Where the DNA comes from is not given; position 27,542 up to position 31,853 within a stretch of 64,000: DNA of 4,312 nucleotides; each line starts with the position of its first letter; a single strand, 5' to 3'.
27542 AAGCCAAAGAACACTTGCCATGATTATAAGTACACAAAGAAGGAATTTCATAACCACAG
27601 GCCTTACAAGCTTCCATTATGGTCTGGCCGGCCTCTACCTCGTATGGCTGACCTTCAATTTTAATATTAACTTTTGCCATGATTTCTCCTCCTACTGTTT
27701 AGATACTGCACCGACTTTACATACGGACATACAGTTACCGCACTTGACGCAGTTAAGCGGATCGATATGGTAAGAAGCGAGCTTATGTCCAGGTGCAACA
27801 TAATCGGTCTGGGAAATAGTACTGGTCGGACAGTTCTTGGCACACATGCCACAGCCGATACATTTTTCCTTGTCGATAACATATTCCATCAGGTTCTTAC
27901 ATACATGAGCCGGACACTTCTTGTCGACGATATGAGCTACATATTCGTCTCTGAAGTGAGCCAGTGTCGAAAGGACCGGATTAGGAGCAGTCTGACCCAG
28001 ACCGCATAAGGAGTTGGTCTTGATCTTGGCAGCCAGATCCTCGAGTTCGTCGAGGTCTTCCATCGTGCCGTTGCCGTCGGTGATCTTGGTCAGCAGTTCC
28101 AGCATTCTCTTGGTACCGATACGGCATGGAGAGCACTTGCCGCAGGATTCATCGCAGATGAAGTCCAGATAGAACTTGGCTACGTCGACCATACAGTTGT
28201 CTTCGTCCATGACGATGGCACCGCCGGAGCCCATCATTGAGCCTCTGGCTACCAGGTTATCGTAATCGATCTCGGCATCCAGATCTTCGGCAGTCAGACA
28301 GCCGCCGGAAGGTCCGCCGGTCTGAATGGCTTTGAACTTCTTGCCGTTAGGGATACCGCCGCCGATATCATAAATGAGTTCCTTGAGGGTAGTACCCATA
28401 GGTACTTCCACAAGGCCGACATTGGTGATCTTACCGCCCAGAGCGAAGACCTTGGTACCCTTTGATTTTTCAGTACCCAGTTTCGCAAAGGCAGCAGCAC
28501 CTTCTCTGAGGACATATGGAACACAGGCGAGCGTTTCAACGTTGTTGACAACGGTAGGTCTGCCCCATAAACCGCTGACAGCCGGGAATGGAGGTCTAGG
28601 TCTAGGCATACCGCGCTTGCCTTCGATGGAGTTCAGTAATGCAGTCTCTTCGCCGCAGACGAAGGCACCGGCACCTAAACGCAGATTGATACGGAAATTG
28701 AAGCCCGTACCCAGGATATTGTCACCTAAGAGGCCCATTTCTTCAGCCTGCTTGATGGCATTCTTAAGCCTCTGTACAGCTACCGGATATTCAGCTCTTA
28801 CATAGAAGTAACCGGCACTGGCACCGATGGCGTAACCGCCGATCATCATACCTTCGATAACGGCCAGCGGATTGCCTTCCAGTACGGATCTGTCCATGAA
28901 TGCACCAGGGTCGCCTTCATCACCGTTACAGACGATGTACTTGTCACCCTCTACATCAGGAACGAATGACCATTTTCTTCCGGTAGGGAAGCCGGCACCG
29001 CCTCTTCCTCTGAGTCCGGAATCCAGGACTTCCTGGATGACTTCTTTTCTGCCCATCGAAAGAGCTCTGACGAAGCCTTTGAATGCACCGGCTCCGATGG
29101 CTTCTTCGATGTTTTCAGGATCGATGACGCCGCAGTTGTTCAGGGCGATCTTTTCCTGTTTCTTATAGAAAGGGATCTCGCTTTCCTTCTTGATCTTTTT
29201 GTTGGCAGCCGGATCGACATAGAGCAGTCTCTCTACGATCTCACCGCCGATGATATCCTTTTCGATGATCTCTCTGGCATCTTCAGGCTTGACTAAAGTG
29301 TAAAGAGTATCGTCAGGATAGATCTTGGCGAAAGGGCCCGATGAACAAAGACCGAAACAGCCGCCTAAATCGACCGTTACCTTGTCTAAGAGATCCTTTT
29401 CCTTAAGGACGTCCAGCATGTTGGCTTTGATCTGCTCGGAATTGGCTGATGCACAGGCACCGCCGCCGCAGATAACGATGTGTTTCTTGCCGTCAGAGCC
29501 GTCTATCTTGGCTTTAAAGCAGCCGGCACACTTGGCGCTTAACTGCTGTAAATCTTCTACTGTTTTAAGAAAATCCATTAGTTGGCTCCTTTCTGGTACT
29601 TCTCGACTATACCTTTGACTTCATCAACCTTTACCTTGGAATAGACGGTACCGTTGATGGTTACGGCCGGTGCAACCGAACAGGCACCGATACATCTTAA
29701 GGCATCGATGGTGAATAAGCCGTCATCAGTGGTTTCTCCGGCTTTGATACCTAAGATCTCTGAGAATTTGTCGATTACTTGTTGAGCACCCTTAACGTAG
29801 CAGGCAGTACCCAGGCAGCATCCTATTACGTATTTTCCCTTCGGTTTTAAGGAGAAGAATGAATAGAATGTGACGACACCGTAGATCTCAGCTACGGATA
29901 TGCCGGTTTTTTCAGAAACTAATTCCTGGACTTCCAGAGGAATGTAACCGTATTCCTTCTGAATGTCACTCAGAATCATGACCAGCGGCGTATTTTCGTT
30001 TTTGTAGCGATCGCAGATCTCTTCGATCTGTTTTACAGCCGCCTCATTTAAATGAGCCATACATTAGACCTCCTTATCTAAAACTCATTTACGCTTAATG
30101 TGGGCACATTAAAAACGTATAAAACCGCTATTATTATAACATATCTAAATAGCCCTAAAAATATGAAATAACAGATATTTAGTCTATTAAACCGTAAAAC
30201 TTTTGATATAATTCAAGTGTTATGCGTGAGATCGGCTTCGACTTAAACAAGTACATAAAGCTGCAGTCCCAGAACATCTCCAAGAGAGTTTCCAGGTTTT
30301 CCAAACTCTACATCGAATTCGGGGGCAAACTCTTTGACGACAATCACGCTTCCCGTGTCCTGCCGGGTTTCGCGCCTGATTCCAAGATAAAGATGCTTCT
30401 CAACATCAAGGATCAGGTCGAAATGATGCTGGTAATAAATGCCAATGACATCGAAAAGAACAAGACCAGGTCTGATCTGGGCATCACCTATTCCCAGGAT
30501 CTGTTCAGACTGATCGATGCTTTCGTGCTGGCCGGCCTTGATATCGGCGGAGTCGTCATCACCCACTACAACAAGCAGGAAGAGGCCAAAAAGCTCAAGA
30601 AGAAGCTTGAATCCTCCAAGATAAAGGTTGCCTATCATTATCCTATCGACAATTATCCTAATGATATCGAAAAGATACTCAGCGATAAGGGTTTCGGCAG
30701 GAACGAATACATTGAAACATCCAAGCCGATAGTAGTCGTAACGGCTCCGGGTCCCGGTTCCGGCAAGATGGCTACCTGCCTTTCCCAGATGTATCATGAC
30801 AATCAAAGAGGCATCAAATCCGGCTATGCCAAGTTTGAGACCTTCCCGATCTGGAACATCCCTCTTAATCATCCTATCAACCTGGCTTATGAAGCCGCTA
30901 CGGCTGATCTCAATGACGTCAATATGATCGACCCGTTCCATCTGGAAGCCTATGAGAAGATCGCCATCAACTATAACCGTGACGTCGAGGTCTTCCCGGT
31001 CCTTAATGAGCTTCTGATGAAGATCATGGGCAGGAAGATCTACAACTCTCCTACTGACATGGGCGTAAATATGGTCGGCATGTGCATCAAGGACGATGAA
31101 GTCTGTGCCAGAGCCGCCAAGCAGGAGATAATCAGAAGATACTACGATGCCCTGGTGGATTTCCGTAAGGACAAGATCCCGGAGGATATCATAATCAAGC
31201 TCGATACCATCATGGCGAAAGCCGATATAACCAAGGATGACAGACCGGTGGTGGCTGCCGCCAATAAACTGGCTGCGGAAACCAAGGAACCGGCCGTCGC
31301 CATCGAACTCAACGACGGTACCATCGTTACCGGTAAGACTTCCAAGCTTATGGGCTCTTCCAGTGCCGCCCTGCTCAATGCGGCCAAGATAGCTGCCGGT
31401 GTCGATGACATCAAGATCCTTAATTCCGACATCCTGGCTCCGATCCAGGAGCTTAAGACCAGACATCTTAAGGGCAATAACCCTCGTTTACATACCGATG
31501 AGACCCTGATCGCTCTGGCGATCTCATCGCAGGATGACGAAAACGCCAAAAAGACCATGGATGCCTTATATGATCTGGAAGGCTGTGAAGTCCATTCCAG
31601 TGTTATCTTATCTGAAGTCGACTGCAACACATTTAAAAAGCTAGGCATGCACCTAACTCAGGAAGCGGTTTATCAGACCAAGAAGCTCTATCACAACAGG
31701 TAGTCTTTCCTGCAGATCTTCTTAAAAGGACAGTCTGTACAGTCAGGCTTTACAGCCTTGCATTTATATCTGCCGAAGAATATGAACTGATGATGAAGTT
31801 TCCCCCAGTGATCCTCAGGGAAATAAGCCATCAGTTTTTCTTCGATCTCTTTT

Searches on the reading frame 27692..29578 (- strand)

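Call 77: search_protein_families(library=pfam, proteins=[window:27692-29578:-], max_evalue=0.00001)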
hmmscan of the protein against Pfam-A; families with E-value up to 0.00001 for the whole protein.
window:27692-29578:- (628 aa): 10 families
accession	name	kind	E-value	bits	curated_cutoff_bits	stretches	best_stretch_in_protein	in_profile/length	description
PF01512.22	Complex1_51K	-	4.7e-46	156.8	31.2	1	185-354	2-149/150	Nuo51 FMN-binding domain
PF10589.14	NADH_4Fe-4S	-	1e-34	118.7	23.5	1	465-549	1-85/85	NADH-ubiquinone oxidoreductase-F iron-sulfur binding region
PF00037.32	Fer4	-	3.5e-11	42.9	21.1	1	566-588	1-23/24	4Fe-4S binding domain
PF12838.12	Fer4_7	-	1.3e-10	42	27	1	572-624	1-52/52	4Fe-4S dicluster domain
PF12837.12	Fer4_6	-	7.1e-08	32.5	25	1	567-585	3-21/24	4Fe-4S binding domain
PF13237.11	Fer4_10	-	3.8e-07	30.4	25.5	1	566-620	2-52/53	4Fe-4S dicluster domain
PF01257.25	2Fe-2S_thioredx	-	6.6e-07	29.7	24.8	1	29-107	63-143/145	Thioredoxin-like [2Fe-2S] ferredoxin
PF12797.12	Fer4_2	-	8e-07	29.1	24.5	0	567-585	4-22/22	4Fe-4S binding domain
PF10531.15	SLBB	-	1.4e-06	28.5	27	1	379-426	3-53/55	SLBB domain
PF14697.11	Fer4_21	-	6.2e-06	26.7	35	1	567-624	2-56/59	4Fe-4S dicluster domain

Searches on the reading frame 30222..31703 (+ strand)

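Call 77: search_protein_families(library=pfam, proteins=[window:30222-31703:+], max_evalue=0.00001)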
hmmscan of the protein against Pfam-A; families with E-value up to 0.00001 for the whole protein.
window:30222-31703:+ (493 aa): 2 families
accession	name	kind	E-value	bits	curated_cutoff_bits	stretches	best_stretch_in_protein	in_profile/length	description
PF08903.17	DUF1846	-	1.9e-167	556.6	27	1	4-334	1-332/333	Domain of unknown function DUF1846, N-terminal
PF20921.3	DUF1846_C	-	2.8e-60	202.9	27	1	339-490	1-153/153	Domain of unknown function DUF1846, C-terminal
